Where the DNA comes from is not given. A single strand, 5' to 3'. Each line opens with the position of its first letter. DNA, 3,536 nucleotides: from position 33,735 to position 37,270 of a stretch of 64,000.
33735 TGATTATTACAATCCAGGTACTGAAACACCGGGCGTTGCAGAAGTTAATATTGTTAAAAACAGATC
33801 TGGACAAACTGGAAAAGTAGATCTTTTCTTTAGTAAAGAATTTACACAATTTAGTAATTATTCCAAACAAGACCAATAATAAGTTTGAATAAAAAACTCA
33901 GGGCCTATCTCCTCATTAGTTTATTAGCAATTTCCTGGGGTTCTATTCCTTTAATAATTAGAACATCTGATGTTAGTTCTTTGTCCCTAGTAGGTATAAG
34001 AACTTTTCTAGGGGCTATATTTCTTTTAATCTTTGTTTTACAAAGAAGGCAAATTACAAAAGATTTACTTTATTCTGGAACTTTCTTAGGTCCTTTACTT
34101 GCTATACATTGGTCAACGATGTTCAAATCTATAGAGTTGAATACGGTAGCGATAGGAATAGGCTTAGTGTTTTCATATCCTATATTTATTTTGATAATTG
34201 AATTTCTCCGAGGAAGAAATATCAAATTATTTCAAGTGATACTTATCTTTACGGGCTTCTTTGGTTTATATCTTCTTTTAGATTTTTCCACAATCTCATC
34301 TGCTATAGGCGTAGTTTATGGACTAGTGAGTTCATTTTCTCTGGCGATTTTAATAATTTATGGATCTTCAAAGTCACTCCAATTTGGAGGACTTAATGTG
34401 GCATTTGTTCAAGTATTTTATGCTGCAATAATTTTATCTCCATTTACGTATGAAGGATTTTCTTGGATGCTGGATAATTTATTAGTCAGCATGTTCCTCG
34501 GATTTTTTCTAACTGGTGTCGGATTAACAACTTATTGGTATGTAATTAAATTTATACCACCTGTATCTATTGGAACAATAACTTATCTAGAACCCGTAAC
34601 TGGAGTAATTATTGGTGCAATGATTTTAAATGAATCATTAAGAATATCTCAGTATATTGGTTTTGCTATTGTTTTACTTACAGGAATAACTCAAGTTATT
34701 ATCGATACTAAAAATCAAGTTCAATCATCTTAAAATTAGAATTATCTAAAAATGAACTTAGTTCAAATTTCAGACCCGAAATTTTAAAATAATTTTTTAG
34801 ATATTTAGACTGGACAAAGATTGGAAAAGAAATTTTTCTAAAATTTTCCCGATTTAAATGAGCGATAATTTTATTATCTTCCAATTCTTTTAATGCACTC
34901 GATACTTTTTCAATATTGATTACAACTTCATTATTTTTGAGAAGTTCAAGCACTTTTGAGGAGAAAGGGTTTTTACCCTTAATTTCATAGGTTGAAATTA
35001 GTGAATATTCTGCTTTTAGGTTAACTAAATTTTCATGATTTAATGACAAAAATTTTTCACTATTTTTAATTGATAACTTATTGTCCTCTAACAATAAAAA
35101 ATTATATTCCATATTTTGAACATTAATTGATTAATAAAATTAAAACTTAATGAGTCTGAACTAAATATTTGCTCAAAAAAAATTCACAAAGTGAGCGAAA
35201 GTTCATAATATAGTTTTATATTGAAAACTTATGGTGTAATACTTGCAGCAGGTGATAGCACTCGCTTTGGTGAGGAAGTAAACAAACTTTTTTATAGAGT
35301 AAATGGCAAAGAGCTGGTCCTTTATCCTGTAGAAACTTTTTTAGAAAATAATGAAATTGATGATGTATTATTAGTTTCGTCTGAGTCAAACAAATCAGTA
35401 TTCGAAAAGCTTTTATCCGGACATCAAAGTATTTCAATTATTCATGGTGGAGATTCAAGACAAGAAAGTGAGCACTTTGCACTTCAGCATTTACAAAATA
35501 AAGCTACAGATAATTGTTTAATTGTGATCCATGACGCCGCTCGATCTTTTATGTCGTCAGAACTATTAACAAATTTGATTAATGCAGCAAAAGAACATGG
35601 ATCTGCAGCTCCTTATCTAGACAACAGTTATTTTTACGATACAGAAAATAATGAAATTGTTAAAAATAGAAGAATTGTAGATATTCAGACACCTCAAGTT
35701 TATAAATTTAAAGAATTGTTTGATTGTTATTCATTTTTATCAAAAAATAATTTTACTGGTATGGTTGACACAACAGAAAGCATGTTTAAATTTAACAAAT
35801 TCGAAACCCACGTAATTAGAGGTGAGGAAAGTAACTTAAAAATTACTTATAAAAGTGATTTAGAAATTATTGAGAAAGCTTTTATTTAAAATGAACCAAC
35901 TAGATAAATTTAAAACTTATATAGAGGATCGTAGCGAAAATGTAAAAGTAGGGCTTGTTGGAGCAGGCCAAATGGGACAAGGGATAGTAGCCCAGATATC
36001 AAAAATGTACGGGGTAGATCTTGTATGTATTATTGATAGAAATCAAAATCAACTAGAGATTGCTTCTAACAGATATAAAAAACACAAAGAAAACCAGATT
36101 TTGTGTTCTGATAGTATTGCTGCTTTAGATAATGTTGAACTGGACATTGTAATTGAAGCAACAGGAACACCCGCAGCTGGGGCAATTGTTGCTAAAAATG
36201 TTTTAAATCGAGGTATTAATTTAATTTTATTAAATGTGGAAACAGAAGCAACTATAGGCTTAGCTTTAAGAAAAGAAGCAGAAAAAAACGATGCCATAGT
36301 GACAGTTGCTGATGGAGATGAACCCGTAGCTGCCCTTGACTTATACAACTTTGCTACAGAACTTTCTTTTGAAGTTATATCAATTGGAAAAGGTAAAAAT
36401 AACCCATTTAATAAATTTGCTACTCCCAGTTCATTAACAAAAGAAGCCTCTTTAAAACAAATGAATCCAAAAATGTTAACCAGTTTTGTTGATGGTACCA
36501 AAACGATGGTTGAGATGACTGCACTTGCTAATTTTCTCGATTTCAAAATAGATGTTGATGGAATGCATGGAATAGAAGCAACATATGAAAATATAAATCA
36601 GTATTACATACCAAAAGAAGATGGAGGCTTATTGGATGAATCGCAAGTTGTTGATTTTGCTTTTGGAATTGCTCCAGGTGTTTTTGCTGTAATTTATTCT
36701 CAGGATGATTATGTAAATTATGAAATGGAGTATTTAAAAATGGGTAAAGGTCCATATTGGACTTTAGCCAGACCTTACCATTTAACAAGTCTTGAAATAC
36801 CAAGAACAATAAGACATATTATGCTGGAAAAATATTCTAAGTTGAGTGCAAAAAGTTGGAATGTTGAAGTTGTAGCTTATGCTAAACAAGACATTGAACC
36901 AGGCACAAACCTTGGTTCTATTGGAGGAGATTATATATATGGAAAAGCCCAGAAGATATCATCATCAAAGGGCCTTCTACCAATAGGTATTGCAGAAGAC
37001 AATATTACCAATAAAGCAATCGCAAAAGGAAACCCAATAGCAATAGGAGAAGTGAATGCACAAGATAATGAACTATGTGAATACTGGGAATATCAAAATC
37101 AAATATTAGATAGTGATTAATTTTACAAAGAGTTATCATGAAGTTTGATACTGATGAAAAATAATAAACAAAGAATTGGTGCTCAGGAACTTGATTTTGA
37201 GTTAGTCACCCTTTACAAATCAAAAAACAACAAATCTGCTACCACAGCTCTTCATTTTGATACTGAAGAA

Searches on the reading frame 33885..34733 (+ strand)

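Call 51: search_protein_families(library=pfam, proteins=[window:33885-34733:+], max_evalue=0.00001)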
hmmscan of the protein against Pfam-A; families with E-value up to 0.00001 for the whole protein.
window:33885-34733:+ (282 aa): 1 family
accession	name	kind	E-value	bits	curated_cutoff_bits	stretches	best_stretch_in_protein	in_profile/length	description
PF00892.27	EamA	-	5.4e-24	85.4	28.2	2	141-265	2-128/135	EamA-like transporter family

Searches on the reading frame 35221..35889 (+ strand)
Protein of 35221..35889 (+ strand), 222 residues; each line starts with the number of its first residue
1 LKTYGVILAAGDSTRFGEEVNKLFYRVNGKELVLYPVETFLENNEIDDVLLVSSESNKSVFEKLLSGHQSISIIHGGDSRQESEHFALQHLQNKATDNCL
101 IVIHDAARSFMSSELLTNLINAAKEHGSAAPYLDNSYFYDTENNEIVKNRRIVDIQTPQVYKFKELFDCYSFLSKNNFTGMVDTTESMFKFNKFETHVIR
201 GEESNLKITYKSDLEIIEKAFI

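Call 51: search_protein_families(library=pfam, proteins=[window:35221-35889:+], max_evalue=0.00001)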
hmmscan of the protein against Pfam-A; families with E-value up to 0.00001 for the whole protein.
window:35221-35889:+ (222 aa): 2 families
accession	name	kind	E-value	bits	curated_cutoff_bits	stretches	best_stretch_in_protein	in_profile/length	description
PF01128.25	IspD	-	4.2e-35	122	27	1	6-218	4-216/221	2-C-methyl-D-erythritol 4-phosphate cytidylyltransferase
PF12804.13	NTP_transf_3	-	6e-11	43.2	27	1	5-131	1-119/160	MobA-like NTP transferase domain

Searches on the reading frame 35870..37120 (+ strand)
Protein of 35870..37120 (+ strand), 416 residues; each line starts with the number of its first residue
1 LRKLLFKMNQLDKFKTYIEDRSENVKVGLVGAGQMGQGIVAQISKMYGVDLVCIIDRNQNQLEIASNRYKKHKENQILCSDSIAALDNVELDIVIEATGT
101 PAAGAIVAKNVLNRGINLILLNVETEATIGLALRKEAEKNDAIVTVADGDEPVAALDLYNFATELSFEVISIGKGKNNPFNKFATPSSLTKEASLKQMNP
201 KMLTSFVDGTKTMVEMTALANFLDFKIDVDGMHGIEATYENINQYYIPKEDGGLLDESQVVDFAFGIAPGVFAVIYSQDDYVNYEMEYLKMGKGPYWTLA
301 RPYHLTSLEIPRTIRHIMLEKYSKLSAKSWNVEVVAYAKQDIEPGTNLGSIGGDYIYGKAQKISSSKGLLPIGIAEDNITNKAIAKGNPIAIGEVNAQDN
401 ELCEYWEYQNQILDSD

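Call 51: search_protein_families(library=pfam, proteins=[window:35870-37120:+], max_evalue=0.00001)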
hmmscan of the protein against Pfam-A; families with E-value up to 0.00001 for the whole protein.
window:35870-37120:+ (416 aa): 4 families
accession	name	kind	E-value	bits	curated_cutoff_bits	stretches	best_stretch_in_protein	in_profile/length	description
PF21135.2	DRL_cat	-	8.5e-58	195.4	27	1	149-310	1-164/164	Oxidoreductase DRL, catalytic domain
PF03447.22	NAD_binding_3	-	3.5e-08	34.6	24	1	31-145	1-114/116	Homoserine dehydrogenase, NAD binding domain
PF01113.26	DapB_N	-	4.1e-07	30.6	25.6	1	25-119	1-95/124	Dihydrodipicolinate reductase, N-terminus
PF01488.26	Shikimate_DH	-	9.7e-07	29.4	24.3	1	21-102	9-87/138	Shikimate / quinate 5-dehydrogenase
